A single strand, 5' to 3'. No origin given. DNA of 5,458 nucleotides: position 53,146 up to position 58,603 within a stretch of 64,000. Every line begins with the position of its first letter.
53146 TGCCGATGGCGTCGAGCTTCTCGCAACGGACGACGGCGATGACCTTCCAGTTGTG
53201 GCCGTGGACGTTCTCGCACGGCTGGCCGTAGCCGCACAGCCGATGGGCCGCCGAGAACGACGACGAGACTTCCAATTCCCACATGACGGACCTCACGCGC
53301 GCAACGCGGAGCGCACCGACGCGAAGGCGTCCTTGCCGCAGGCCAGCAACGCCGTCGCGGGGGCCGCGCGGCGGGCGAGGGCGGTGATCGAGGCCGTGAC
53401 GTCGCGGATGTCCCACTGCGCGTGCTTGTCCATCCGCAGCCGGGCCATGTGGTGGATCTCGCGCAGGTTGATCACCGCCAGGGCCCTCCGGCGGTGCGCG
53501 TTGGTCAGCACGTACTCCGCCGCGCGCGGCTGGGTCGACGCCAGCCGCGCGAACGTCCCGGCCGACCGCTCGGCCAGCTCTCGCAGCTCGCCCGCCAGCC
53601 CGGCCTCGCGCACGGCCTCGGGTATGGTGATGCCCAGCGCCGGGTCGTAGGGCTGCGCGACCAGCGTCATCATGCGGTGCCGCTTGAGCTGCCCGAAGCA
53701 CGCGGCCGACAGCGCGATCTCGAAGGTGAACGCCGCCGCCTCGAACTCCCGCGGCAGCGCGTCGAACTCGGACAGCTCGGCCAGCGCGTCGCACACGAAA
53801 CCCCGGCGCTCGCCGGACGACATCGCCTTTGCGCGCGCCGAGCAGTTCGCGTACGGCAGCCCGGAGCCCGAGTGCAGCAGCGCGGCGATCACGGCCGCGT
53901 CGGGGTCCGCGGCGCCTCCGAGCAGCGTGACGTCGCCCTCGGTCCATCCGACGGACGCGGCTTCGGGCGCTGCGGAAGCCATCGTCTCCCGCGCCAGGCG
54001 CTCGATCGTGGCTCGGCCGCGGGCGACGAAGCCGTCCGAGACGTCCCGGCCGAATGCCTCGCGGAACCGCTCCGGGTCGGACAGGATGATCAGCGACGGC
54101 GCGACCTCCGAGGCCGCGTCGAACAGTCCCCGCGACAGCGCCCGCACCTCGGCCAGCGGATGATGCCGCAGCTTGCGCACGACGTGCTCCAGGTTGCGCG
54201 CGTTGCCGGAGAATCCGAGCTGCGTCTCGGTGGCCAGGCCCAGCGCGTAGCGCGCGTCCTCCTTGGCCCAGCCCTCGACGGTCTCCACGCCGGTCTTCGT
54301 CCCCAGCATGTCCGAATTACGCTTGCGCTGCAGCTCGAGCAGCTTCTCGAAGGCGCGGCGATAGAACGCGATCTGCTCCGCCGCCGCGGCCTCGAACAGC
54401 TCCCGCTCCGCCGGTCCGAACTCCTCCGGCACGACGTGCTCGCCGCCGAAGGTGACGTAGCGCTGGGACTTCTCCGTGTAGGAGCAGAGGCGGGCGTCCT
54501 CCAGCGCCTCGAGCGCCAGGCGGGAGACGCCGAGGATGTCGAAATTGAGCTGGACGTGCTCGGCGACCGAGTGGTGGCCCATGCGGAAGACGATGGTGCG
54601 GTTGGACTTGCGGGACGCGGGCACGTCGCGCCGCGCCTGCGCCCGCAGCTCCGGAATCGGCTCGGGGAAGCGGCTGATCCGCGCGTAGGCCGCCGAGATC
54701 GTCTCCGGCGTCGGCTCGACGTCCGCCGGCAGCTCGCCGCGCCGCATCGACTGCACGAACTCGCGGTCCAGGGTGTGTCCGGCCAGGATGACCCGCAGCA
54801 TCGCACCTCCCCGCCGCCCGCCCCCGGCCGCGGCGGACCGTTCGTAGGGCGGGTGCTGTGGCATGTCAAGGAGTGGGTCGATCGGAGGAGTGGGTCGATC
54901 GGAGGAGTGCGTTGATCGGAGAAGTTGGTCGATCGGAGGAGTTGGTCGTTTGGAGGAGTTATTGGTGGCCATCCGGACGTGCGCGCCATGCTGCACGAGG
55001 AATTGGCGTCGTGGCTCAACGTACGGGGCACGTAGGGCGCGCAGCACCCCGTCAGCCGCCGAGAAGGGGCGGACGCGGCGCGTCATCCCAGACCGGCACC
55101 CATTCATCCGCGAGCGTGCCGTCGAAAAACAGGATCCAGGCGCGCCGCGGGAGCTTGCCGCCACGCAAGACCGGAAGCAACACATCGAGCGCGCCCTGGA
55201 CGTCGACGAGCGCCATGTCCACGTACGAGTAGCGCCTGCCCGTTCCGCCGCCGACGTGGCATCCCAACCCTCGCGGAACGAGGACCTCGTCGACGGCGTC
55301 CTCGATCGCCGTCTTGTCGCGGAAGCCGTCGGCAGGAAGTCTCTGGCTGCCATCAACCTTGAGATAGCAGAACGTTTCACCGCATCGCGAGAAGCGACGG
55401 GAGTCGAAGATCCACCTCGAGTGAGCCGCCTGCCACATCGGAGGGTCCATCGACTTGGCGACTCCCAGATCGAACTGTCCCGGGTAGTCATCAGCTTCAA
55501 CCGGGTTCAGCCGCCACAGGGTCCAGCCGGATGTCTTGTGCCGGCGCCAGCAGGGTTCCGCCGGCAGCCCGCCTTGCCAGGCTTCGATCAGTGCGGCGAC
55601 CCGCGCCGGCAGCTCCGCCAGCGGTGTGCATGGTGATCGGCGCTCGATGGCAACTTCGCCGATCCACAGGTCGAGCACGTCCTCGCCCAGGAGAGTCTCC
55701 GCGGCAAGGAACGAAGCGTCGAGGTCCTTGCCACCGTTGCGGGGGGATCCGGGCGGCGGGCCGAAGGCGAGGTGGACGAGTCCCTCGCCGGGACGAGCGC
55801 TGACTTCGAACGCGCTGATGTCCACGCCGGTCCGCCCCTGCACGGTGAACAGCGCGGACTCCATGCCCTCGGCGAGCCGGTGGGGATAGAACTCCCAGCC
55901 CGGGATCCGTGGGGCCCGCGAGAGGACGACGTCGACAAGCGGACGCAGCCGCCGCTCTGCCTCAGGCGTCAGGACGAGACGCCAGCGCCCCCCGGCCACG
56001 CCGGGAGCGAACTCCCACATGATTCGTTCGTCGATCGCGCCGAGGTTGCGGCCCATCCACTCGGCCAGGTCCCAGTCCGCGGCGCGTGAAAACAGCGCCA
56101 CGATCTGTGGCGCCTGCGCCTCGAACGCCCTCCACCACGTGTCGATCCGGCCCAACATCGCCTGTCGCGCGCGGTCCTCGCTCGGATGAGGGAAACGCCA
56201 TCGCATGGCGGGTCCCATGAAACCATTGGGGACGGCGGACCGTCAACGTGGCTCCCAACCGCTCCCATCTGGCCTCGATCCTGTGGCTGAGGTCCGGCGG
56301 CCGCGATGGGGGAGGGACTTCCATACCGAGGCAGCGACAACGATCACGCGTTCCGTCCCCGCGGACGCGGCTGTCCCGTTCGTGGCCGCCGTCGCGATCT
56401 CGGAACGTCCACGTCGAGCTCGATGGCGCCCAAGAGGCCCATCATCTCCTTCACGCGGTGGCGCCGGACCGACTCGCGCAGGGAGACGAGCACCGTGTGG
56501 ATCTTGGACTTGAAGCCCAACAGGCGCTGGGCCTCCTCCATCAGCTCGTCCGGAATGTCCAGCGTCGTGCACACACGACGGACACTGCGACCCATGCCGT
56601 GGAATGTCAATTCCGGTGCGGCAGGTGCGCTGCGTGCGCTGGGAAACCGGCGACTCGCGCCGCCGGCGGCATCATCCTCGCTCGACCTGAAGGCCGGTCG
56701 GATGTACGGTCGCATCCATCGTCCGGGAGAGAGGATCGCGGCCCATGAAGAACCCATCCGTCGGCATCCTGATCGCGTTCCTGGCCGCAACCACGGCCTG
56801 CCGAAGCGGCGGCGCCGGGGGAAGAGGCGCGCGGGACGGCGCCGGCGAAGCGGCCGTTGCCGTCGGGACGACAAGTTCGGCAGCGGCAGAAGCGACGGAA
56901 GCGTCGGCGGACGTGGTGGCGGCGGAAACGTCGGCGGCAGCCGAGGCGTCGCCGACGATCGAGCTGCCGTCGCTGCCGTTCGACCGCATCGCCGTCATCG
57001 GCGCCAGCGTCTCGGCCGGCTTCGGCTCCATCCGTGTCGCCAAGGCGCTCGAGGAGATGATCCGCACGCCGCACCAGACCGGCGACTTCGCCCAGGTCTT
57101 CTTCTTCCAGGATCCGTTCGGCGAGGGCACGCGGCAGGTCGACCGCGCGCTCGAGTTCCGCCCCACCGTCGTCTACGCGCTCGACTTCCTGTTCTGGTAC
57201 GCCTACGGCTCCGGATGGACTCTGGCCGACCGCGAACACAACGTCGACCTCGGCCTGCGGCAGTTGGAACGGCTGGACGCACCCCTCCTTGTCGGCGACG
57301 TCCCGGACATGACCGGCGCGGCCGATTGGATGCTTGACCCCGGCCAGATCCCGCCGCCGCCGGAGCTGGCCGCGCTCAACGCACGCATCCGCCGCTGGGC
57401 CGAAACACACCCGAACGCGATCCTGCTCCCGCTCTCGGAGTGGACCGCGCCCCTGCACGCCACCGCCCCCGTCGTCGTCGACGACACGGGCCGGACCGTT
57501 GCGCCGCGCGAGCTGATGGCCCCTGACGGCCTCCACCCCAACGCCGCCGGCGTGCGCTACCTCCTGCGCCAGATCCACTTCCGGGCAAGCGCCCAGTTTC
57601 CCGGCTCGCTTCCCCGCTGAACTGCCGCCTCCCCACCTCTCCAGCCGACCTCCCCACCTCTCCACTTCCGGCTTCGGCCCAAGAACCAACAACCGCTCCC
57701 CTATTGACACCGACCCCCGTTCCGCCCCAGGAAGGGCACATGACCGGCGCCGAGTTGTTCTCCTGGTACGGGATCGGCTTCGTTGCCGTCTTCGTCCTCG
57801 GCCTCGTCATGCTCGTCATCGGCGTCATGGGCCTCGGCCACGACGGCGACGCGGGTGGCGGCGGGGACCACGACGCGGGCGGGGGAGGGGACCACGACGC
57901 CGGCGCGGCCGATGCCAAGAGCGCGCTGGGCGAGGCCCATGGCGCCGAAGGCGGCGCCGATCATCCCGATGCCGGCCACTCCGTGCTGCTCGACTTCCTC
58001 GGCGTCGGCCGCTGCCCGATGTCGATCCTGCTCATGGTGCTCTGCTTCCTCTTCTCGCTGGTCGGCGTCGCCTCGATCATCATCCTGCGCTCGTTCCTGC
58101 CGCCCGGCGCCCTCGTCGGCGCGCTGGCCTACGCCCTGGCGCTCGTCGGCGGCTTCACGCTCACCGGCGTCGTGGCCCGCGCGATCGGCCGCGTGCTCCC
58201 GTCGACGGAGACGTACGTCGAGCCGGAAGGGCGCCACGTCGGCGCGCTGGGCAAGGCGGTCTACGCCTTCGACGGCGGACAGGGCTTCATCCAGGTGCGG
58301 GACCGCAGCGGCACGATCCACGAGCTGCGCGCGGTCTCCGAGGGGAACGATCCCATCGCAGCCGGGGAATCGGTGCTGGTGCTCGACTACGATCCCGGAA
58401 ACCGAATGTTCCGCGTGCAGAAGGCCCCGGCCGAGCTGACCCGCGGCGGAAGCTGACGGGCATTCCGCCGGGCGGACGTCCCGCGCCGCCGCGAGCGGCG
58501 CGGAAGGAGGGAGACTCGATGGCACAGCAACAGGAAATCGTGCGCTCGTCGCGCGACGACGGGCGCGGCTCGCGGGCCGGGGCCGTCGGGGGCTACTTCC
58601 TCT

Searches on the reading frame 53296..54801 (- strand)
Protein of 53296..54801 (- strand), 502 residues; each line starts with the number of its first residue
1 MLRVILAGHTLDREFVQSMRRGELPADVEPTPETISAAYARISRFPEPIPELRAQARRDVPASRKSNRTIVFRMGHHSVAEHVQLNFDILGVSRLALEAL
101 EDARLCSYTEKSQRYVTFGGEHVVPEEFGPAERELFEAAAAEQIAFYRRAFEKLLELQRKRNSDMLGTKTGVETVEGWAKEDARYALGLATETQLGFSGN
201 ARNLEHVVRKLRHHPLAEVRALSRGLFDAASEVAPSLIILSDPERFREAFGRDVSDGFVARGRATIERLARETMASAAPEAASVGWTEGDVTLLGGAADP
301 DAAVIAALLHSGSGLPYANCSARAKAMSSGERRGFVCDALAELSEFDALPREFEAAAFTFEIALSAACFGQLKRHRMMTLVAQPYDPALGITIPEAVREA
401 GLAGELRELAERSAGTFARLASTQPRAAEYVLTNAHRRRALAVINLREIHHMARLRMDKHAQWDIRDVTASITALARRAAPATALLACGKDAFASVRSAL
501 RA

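Call 57: search_protein_families(library=pfam, proteins=[window:53296-54801:-], max_evalue=0.01)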
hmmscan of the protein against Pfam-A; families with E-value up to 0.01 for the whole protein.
window:53296-54801:- (502 aa): 1 family
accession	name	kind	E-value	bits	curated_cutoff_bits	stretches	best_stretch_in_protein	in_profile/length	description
PF02511.20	Thy1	-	6e-57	192.9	24.8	2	29-236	6-191/191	Thymidylate synthase complementing protein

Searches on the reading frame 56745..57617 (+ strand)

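Call 57: search_protein_families(library=pfam, proteins=[window:56745-57617:+], max_evalue=0.01)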
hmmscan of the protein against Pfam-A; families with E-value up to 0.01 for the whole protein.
window:56745-57617:+ (291 aa): 1 family
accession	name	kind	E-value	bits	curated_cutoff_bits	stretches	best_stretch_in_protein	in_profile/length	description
PF13472.12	Lipase_GDSL_2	-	0.0016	19.4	32.9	1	157-271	78-177/178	GDSL-like Lipase/Acylhydrolase family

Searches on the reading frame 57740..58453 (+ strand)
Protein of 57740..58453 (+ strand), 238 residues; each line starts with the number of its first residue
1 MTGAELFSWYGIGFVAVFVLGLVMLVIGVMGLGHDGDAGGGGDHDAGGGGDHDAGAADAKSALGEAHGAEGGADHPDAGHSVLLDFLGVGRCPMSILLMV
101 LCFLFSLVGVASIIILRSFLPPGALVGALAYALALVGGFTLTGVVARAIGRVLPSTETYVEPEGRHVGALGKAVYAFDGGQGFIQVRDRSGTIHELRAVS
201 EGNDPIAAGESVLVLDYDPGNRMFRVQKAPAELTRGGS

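Call 57: search_protein_families(library=pfam, proteins=[window:57740-58453:+], max_evalue=0.01)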
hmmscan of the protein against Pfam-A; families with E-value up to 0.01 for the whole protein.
window:57740-58453:+ (238 aa): 1 family
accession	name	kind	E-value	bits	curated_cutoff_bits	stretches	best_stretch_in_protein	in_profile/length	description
PF21001.2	YqiJ_N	-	6.3e-05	23.6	23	1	12-141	6-114/116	Inner membrane protein YqiJ, N-terminal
